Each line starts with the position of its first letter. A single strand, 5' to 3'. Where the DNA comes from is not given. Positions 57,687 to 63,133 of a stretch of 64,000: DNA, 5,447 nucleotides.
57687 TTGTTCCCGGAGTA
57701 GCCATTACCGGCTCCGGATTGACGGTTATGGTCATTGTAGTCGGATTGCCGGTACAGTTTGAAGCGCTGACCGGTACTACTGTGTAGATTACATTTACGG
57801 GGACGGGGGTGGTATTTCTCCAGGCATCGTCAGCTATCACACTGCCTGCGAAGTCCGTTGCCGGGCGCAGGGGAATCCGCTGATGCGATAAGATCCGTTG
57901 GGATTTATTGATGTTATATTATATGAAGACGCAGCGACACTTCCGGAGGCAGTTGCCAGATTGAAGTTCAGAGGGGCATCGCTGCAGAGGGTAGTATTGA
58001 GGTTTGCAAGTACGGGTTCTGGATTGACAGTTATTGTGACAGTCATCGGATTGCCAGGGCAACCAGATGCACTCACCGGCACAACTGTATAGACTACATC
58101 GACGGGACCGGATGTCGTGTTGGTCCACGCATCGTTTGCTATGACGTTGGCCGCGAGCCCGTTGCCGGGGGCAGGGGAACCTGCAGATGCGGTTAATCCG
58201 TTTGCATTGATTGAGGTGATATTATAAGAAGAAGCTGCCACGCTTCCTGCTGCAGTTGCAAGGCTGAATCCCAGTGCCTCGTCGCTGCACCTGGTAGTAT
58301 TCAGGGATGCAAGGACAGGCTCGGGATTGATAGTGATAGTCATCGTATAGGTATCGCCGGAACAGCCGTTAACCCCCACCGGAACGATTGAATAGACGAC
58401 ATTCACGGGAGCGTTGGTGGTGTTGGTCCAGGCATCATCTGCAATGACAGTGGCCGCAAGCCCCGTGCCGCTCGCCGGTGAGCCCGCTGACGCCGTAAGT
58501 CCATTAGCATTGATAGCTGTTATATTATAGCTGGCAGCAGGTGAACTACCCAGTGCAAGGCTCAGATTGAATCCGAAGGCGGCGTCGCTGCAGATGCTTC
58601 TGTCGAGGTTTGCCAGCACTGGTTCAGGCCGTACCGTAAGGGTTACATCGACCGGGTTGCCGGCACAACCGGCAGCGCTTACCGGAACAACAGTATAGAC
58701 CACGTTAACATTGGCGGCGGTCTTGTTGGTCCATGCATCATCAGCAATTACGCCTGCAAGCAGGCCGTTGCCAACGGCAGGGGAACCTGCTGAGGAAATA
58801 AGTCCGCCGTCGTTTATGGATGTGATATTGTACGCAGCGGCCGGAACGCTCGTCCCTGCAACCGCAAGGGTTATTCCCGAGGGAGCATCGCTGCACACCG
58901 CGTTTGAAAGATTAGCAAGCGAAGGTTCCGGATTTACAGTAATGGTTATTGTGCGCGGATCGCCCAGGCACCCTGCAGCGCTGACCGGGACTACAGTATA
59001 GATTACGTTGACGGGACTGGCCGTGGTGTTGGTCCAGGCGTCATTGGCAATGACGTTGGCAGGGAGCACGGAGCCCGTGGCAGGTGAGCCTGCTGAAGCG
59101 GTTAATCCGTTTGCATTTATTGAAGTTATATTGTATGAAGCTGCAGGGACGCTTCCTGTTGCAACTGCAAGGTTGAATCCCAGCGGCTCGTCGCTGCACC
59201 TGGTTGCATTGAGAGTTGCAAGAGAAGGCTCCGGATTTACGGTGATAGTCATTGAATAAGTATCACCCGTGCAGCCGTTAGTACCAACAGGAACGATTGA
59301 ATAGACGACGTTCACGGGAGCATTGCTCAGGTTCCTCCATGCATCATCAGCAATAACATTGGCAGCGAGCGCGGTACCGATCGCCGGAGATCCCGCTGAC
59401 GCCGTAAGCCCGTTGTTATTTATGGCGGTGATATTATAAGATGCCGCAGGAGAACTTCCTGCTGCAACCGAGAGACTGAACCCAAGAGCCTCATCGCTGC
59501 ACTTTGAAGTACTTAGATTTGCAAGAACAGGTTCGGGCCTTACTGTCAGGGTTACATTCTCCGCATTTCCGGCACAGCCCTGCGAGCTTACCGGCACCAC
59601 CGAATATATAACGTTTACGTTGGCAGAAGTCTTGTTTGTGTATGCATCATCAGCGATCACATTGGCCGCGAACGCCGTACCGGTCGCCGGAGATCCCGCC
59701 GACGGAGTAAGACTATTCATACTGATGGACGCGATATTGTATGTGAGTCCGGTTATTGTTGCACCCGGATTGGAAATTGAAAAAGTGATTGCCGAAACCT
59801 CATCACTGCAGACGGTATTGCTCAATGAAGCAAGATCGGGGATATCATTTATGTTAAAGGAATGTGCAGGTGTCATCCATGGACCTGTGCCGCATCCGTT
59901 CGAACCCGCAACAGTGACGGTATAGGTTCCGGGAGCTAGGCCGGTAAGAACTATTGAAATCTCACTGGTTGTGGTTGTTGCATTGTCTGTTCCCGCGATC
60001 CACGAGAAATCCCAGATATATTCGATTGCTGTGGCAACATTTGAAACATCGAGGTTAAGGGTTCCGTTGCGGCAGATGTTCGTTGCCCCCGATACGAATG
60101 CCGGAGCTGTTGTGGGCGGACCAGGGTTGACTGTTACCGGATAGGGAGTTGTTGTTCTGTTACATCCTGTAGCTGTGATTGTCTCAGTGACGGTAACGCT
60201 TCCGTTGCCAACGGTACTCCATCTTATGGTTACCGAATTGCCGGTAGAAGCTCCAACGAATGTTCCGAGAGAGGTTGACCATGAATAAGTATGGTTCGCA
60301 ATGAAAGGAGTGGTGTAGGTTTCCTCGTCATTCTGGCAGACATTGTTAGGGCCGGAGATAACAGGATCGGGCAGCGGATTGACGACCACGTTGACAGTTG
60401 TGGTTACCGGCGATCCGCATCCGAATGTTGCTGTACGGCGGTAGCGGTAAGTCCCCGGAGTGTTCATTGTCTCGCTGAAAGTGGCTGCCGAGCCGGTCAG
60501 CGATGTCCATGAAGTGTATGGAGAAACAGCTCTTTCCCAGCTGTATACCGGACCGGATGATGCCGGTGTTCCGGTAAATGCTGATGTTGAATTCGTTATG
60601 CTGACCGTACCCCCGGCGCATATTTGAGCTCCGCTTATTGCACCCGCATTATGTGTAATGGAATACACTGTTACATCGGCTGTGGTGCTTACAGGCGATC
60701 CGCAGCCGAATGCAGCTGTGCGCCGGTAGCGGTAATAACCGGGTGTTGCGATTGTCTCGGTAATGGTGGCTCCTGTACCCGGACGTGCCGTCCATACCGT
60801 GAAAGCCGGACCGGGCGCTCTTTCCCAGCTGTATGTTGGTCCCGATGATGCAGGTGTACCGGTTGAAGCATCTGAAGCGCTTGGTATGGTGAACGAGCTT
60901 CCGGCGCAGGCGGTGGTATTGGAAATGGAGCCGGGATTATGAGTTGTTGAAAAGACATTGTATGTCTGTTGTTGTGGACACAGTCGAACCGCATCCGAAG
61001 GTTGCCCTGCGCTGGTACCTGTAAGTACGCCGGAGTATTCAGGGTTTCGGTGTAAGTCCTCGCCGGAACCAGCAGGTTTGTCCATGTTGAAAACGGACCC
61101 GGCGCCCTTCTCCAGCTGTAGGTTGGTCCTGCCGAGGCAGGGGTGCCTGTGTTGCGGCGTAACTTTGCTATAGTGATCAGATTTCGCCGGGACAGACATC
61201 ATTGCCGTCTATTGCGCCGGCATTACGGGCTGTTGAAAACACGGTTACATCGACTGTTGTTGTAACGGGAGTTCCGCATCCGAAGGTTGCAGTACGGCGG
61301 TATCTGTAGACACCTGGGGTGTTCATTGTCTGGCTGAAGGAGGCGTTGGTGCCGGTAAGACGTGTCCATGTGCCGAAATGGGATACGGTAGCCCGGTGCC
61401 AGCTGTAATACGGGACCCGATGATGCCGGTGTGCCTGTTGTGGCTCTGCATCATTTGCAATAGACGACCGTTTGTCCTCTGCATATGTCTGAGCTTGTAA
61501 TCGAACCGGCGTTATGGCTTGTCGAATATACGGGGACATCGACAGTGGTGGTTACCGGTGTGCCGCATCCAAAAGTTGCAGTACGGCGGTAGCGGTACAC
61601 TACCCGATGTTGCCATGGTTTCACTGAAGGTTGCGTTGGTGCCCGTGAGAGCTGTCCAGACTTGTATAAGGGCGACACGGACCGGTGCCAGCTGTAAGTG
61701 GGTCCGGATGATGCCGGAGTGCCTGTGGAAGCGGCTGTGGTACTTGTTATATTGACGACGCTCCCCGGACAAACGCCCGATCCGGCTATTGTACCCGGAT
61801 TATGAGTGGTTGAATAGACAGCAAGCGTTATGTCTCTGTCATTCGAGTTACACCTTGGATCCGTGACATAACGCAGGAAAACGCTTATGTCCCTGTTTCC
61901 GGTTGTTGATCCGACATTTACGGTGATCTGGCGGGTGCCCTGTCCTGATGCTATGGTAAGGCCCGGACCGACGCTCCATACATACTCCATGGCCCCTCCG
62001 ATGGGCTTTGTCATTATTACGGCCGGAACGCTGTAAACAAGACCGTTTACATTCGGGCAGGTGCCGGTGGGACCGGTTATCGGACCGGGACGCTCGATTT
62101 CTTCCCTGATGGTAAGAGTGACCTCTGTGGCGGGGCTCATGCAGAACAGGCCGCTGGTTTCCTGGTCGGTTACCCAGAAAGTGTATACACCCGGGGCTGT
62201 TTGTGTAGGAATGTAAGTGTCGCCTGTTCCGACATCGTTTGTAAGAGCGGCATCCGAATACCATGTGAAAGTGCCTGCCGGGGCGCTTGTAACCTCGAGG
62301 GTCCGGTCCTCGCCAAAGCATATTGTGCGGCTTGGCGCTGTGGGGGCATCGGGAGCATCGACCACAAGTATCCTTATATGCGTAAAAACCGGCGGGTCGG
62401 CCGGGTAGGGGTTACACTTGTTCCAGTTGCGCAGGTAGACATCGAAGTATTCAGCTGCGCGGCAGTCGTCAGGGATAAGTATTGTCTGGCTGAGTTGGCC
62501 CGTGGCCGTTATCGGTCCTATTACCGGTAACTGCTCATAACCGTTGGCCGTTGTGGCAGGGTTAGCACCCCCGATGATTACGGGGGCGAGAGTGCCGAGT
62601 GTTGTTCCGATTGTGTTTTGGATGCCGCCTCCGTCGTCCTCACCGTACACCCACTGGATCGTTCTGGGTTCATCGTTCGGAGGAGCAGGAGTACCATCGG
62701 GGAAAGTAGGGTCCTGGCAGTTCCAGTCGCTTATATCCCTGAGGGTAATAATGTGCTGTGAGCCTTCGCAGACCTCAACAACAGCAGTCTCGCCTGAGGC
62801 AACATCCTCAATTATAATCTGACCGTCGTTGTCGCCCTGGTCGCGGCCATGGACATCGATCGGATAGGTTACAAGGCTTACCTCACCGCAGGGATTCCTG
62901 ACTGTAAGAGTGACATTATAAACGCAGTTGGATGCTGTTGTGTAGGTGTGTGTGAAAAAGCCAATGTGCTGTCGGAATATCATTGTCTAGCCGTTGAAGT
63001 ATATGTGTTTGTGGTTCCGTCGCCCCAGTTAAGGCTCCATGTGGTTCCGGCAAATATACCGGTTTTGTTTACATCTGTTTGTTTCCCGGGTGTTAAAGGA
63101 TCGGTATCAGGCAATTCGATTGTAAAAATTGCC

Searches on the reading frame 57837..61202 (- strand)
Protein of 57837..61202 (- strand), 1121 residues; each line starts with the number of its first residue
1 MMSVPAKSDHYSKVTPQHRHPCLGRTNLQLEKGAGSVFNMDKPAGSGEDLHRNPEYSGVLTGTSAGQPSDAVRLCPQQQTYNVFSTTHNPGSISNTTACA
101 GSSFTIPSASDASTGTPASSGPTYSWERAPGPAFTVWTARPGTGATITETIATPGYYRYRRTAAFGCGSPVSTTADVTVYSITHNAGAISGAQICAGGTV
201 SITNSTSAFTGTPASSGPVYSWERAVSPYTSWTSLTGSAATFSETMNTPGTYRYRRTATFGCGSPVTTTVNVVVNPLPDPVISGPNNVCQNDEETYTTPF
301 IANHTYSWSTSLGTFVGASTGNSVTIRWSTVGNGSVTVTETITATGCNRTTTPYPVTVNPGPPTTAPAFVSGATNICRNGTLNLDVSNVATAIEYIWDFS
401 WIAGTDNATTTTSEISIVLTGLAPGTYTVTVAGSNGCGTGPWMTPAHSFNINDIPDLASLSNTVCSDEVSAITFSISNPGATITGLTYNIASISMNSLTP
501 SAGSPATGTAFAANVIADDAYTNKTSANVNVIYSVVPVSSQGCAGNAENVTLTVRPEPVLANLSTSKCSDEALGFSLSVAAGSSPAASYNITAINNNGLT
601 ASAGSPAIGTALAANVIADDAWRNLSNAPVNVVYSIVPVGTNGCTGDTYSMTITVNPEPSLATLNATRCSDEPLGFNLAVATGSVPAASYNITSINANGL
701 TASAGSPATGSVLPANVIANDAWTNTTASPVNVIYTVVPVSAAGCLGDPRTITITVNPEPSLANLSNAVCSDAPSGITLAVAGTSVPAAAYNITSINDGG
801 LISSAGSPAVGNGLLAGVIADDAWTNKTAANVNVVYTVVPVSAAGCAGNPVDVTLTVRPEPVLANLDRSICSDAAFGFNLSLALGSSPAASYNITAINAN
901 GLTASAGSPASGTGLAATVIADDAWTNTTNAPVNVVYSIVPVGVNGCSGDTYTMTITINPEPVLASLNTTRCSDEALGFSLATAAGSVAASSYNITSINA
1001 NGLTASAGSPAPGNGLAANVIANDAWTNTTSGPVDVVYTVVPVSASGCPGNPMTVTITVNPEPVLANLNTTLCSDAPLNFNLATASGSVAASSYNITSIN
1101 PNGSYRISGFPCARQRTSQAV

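Call 106: search_protein_families(library=pfam, proteins=[window:57837-61202:-], max_evalue=0.00001)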
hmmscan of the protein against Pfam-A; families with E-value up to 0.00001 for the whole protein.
window:57837-61202:- (1121 aa): 1 family
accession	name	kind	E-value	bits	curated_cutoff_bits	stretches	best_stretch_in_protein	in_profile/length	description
PF19406.5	PKD_5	-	1.4e-51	172.8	25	6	912-962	36-88/88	PKD-like domain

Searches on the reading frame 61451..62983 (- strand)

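Call 106: search_protein_families(library=pfam, proteins=[window:61451-62983:-], max_evalue=0.00001)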
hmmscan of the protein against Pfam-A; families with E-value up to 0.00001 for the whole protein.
window:61451-62983:- (510 aa): 2 families
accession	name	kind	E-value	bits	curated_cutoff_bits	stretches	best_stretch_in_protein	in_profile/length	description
PF19408.5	PKD_6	-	1e-14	55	25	1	298-363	4-63/82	PKD-like domain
PF19081.6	Ig_7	-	2.8e-10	40.8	27.3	1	211-292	1-82/84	Ig-like domain CHU_C associated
